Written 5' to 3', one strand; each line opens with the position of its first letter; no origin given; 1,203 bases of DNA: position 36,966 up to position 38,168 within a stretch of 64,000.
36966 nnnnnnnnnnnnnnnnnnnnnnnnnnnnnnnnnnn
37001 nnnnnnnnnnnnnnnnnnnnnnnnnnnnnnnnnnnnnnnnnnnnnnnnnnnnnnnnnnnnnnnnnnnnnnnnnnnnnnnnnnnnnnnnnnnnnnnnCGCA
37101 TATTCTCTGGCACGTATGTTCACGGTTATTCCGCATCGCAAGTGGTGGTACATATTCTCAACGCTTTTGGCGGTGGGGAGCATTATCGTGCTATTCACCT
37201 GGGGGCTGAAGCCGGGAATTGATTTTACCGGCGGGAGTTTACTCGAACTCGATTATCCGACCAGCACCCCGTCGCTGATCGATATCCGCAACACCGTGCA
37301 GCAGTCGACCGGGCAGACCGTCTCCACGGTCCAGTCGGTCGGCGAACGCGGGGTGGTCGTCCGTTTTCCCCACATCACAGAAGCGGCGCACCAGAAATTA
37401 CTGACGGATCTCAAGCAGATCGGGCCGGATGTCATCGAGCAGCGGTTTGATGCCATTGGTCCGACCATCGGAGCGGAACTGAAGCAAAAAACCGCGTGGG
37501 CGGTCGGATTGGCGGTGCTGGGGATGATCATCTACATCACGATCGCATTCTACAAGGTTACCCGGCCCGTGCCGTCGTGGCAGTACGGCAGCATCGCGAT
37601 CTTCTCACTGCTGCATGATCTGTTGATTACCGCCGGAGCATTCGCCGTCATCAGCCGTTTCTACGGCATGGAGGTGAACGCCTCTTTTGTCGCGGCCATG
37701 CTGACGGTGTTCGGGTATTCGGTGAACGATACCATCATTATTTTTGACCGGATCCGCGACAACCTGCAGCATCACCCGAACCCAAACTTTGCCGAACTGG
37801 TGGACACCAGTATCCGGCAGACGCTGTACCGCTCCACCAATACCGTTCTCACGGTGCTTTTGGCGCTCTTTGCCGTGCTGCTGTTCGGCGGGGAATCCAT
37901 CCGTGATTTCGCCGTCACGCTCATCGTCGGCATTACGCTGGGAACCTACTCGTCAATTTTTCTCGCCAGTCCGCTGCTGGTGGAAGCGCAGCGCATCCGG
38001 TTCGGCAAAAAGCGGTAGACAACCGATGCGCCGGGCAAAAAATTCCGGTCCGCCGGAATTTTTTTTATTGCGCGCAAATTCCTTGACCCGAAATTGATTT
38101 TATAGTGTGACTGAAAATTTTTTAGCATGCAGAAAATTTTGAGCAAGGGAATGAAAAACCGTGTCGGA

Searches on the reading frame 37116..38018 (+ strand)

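Call 84: search_protein_families(library=pfam, proteins=[window:37116-38018:+], max_evalue=0.00001)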
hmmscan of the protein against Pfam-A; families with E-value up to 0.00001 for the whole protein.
window:37116-38018:+ (300 aa): 1 family
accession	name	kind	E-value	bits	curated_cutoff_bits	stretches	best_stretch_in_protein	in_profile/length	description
PF02355.23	SecD_SecF_C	-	3.6e-59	199.8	20.5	1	98-291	5-186/189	Protein export membrane protein SecD/SecF, C-terminal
